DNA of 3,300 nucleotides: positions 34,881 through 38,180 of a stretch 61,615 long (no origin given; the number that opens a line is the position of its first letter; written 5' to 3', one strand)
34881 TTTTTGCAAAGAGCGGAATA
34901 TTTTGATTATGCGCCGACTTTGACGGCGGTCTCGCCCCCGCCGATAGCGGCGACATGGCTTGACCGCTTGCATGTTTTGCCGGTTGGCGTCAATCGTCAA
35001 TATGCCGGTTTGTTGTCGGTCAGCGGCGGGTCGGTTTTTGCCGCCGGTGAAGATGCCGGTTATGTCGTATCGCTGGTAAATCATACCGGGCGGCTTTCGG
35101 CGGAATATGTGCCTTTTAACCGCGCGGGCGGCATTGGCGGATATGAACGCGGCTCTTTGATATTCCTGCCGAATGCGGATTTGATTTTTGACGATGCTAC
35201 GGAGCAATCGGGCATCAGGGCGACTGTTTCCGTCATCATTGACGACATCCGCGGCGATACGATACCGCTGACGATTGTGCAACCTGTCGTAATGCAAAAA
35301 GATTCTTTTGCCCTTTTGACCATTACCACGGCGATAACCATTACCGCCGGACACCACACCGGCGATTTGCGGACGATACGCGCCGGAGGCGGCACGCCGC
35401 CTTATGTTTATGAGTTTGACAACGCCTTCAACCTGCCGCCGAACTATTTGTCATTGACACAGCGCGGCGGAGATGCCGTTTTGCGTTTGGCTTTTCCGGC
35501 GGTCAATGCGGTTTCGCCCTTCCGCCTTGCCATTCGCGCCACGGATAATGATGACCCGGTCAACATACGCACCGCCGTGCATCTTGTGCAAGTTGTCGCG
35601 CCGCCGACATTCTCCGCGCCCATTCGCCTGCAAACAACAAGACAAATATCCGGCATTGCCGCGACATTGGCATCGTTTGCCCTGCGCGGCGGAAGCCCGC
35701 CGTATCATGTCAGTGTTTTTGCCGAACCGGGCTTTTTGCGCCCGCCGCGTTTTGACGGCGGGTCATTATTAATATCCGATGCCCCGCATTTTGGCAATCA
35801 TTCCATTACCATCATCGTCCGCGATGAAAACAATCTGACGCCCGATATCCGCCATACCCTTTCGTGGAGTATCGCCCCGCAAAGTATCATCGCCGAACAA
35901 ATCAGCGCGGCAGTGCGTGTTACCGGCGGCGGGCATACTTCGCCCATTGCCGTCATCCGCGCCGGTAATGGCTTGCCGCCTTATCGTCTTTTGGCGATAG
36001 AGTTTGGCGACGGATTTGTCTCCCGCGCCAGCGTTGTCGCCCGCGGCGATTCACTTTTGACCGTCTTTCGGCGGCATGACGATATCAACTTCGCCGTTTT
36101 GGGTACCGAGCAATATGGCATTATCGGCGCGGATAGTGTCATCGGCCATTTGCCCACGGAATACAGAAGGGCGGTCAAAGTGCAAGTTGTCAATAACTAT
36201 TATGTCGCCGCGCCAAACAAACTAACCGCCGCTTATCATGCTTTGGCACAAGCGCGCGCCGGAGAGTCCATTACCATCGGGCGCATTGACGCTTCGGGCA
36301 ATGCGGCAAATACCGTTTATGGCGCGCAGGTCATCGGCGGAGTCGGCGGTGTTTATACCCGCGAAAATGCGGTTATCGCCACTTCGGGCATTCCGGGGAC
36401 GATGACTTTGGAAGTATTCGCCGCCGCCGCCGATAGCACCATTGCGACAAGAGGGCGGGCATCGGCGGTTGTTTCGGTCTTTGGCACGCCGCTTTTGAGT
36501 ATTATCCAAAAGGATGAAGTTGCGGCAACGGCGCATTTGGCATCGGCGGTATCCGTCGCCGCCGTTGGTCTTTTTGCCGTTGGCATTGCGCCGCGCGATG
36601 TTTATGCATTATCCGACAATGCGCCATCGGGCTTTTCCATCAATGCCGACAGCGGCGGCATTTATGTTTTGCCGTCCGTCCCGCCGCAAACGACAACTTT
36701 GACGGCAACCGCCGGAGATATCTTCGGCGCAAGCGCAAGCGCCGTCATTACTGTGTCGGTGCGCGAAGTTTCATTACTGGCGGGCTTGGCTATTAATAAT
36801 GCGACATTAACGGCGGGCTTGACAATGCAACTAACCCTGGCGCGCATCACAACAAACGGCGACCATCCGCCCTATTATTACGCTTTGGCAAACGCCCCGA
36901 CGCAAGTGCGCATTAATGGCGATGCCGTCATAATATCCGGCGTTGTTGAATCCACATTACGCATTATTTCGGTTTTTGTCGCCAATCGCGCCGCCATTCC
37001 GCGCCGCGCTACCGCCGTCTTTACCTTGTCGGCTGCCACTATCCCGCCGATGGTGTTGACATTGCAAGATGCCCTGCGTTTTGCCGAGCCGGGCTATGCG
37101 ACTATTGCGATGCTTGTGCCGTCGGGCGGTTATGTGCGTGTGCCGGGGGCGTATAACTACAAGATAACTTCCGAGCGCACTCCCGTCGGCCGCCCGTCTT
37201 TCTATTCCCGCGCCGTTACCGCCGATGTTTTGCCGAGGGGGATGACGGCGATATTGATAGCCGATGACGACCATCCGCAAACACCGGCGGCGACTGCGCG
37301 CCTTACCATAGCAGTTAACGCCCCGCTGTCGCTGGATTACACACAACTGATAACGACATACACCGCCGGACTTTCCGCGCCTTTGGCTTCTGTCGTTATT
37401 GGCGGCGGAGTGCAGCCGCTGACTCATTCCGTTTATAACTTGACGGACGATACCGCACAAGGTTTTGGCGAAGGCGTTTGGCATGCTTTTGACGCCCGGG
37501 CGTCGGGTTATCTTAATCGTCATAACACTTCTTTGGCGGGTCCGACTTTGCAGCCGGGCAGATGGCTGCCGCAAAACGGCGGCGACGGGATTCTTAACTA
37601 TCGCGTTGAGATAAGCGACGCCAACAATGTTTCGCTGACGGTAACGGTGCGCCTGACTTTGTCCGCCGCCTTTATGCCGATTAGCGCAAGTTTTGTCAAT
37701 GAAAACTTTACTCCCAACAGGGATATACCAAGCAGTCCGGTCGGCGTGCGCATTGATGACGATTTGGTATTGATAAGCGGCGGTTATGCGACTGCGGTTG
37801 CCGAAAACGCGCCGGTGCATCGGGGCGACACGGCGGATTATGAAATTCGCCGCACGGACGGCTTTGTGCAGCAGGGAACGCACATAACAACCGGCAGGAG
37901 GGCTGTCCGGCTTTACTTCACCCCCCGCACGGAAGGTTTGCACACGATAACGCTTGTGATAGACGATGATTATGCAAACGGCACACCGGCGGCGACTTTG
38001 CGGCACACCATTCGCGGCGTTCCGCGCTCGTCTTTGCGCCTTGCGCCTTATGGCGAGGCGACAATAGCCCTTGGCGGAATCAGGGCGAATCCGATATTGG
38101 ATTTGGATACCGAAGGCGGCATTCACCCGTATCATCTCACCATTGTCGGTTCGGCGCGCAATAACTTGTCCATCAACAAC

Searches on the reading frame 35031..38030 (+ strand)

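Call 10: search_protein_families(library=pfam, proteins=[window:35031-38030:+], max_evalue=0.01)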
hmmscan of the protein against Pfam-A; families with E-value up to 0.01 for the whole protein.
window:35031-38030:+ (1000 aa): 1 family
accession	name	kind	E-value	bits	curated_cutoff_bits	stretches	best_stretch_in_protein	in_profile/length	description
PF05345.18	He_PIG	-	8.1e-05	23.4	24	0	529-577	46-95/96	Putative Ig domain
